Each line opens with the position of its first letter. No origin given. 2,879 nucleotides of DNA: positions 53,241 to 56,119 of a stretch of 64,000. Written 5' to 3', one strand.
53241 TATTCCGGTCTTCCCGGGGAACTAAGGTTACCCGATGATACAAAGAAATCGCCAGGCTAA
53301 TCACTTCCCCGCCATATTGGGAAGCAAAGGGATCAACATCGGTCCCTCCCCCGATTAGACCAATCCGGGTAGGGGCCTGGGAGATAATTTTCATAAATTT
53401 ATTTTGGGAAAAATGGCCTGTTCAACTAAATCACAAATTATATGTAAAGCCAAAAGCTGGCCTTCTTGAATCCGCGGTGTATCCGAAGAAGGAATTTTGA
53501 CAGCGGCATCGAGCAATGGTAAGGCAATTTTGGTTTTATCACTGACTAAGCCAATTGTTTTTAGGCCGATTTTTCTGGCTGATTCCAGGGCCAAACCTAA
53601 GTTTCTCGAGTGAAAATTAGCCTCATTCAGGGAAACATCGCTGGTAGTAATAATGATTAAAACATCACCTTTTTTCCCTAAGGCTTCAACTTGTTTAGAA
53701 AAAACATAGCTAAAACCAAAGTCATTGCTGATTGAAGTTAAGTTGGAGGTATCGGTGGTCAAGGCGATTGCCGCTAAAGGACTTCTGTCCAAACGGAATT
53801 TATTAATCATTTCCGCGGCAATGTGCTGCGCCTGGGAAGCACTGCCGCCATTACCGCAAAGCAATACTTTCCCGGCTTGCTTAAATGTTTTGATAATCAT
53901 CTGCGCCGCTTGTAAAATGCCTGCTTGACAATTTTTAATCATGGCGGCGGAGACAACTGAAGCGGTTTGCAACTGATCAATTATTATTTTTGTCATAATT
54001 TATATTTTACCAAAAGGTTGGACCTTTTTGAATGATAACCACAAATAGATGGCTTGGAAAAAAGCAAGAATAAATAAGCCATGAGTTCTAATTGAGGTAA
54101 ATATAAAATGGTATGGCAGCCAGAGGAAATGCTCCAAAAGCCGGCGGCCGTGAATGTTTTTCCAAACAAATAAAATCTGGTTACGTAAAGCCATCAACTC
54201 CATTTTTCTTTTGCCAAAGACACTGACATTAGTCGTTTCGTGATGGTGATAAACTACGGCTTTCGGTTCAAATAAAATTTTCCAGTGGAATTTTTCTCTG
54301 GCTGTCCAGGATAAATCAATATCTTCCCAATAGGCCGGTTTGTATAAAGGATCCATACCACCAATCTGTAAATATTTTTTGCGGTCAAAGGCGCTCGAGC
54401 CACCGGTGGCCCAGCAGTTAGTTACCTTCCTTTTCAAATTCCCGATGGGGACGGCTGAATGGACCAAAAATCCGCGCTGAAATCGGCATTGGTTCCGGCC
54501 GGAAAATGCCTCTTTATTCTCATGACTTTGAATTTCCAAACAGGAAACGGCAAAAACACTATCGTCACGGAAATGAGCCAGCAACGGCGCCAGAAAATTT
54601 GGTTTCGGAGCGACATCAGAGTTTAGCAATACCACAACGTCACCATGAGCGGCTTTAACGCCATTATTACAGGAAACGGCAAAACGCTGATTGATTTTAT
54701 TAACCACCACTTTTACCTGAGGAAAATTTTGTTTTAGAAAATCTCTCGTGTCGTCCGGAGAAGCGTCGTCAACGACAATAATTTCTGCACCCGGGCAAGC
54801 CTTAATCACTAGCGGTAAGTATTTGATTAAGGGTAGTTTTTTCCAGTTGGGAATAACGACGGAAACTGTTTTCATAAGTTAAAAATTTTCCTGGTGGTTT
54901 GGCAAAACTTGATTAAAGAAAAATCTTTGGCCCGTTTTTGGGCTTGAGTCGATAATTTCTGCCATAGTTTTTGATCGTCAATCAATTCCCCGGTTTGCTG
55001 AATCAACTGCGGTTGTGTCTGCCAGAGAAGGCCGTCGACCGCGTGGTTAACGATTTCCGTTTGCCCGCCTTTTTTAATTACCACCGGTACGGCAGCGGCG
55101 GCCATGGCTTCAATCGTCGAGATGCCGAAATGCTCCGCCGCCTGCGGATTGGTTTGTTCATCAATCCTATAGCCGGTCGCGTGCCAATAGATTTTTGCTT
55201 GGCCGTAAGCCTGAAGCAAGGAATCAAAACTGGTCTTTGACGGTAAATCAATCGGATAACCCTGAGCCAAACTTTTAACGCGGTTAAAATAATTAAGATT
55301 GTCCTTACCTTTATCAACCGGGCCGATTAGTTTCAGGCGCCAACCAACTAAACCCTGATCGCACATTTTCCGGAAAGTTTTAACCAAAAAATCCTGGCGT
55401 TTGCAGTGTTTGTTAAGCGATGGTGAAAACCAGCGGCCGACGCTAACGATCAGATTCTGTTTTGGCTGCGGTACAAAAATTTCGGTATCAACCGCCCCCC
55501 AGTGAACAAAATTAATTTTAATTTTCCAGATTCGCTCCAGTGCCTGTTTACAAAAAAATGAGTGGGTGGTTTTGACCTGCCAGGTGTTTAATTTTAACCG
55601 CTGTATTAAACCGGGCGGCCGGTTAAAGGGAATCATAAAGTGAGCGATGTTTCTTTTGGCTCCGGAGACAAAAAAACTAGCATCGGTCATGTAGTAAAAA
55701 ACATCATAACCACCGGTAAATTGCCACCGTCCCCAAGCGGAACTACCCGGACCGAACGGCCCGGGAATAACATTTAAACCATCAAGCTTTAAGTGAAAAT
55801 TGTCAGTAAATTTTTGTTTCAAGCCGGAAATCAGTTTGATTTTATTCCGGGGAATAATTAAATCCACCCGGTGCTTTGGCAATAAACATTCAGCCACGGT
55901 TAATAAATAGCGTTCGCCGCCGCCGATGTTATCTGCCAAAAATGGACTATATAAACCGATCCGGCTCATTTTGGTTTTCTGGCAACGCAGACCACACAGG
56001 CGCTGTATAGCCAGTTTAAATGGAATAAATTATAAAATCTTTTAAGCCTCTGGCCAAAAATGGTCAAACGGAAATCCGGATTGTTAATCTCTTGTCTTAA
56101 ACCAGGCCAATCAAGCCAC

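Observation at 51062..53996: Complete GDP-D-glycero-alpha-D-manno-heptose pathway with an unusual HddA(GHMP kinase)-GmhB(phosphatase) fusion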

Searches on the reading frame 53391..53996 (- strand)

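Call 3: search_protein_families(library=pfam, proteins=[window:53391-53996:-], max_evalue=0.01)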
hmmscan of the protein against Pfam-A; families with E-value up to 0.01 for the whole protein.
window:53391-53996:- (201 aa): 1 family
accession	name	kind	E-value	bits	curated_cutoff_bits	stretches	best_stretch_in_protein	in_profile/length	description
PF13580.11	SIS_2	-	8.7e-20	71.6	27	1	15-152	9-138/138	SIS domain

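Call 4: search_protein_families(library=ncbifam, proteins=[window:53391-53996:-], max_evalue=0.01)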
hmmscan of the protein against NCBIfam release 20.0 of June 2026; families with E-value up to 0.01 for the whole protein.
window:53391-53996:- (201 aa): 7 families
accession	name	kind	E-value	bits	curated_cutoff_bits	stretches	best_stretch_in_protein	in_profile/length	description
NF010546.0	PRK13936.1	equivalog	1.5e-49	168.4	276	1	10-197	12-194/197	phosphoheptose isomerase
TIGR00441.1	gmhA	equivalog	4.9e-48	163.1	209.45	1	32-192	2-154/154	D-sedoheptulose 7-phosphate isomerase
NF001628.0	PRK00414.1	equivalog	2.8e-36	125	265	1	4-194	5-189/192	D-sedoheptulose 7-phosphate isomerase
NF008138.0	PRK10886.1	equivalog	1.1e-33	116.7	352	1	22-199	22-194/196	DnaA initiator-associating protein DiaA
NF010547.0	PRK13938.1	equivalog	9.8e-30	103.7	320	1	32-196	36-192/196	D-sedoheptulose 7-phosphate isomerase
NF003915.0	PRK05441.1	subfamily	0.0013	17.9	168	1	5-119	26-141/300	N-acetylmuramic acid 6-phosphate etherase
NF009222.0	PRK12570.1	subfamily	0.0016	17.4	255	1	16-77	44-105/307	N-acetylmuramic acid 6-phosphate etherase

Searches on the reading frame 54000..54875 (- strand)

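Call 3: search_protein_families(library=pfam, proteins=[window:54000-54875:-], max_evalue=0.01)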
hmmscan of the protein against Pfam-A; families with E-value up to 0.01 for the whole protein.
window:54000-54875:- (291 aa): 5 families
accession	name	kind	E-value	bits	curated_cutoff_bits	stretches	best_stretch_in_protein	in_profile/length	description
PF00535.33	Glycos_transf_2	-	3.9e-21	76.2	23.3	1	5-136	1-132/168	Glycosyl transferase family 2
PF13641.12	Glyco_tranf_2_3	-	1.6e-17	64.7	27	1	4-216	3-217/230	Glycosyltransferase like family 2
PF13506.12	Glyco_transf_21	-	4.3e-06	26.8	21.7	1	67-211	20-155/174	Glycosyl transferase family 21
PF13632.12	Glyco_trans_2_3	-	2.8e-05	24.4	27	1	81-277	2-192/198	Glycosyl transferase family group 2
PF10111.15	Glyco_tranf_2_2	-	0.00067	19.7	27.3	1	28-188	28-195/276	Glycosyltransferase like family 2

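Call 23: search_protein_families(library=ncbifam, proteins=[window:54000-54875:-], max_evalue=0.001)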
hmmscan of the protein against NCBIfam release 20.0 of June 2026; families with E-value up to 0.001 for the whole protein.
window:54000-54875:- (291 aa): 13 families
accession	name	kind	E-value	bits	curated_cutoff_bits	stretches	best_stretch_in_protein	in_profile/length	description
NF041875.1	EPS_EpsD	equivalog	8.5e-22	78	370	1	4-220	1-216/325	exopolysaccharide biosynthesis glycosyltransferase EpsD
TIGR03965.1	mycofact_glyco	equivalog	1.6e-21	76.8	280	1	2-223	74-293/467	mycofactocin biosynthesis glycosyltransferase MftF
TIGR03937.1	PgaC_IcaA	equivalog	1.7e-12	47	422.3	1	4-209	47-249/407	poly-beta-1,6-N-acetyl-D-glucosamine synthase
TIGR04283.1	glyco_like_mftF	equivalog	6.5e-10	39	182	1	4-201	1-178/221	TIGR04283 family arsenosugar biosynthesis glycosyltransferase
NF047683.1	TeichurnBiosyTuaG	equivalog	4.3e-08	33.1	400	1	26-116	32-126/252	teichuronic acid biosynthesis protein TuaG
NF007482.0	PRK10073.1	equivalog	7.9e-07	28.4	423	1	22-107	28-115/334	glycosyltransferase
NF038299.1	EPS_HpsN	equivalog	1.3e-06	27.7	425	1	3-105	2-109/317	hormogonium polysaccharide biosynthesis glycosyltransferase HpsN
NF041394.1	GtaseAglG_Halo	equivalog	8.8e-06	25.2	440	1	31-210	34-215/304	glucosyl-dolichyl phosphate glucuronosyltransferase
TIGR03472.1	HpnI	equivalog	9.6e-06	24.7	310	1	72-213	121-255/373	bacteriohopanetetrol glucosamine biosynthesis glycosyltransferase HpnI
NF050050.1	ProtGlycPglI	equivalog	1.8e-05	24.3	500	1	2-127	2-134/306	GalNAc(5)-diNAcBac-PP-undecaprenol beta-1,3-glucosyltransferase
TIGR04195.1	S_glycosyl_SunS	equivalog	6.4e-05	22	350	1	31-87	85-141/421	SunS family peptide S-glycosyltransferase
NF053739.1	GlytfEpsEBac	equivalog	0.00028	20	450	1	30-83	31-88/265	glycosyltransferase EpsE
NF007986.1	PRK10714.1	equivalog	0.00043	19.4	529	1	2-100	6-113/316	undecaprenyl-phosphate 4-deoxy-4-formamido-L-arabinose transferase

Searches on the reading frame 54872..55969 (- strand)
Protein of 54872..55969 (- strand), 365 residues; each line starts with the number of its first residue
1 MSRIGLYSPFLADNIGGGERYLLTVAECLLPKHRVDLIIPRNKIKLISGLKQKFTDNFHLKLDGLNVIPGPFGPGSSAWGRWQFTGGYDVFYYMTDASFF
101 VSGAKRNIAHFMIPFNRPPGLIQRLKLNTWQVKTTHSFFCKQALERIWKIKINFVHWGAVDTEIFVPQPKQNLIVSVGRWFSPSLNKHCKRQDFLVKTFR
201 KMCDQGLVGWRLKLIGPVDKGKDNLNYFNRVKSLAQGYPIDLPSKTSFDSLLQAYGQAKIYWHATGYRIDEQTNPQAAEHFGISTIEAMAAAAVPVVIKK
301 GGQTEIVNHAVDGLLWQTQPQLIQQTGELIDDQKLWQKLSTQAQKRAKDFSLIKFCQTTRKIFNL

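Call 3: search_protein_families(library=pfam, proteins=[window:54872-55969:-], max_evalue=0.01)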
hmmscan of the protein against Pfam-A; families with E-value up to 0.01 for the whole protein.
window:54872-55969:- (365 aa): 2 families
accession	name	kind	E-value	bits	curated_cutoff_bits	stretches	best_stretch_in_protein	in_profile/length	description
PF00534.26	Glycos_transf_1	-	2.4e-15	56.9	26.4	1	169-346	13-172/172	Glycosyl transferases group 1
PF13692.12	Glyco_trans_1_4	-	1.5e-09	38.7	27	1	174-332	4-142/142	Glycosyl transferases group 1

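Call 23: search_protein_families(library=ncbifam, proteins=[window:54872-55969:-], max_evalue=0.001)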
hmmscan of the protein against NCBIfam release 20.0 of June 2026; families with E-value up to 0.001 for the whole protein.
window:54872-55969:- (365 aa): 8 families
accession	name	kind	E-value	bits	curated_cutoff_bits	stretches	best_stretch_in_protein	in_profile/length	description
NF041876.1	EPS_EpsE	equivalog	5.3e-09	35.8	400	1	159-348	194-377/389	exopolysaccharide biosynthesis GT4 family glycosyltransferase EpsE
TIGR03999.1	thiol_BshA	equivalog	2.6e-08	33.2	273.7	1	277-355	281-362/375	N-acetyl-alpha-D-glucosaminyl L-malate synthase BshA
NF038229.1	Glyco4_Geo_Pelo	equivalog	1.2e-06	27.8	400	1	282-347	251-316/338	GPMC system family 4 glycosyltransferase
TIGR02472.1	sucr_P_syn_N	equivalog_domain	5.2e-05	22.3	576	1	273-346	345-420/439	sucrose-phosphate synthase, putative, glycosyltransferase domain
TIGR02468.1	sucrsPsyn_pln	equivalog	8.5e-05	20.5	1143.95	1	274-358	577-663/1051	sucrose-phosphate synthase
TIGR03449.1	mycothiol_MshA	equivalog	0.00026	20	462.5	1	275-358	310-395/406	D-inositol-3-phosphate glycosyltransferase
TIGR02149.1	glgA_Coryne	subfamily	0.00071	18.8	302.4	0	275-361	290-385/391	glycogen synthase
TIGR02470.1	sucr_synth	equivalog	0.00075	17.7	810.4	0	275-348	650-729/784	sucrose synthase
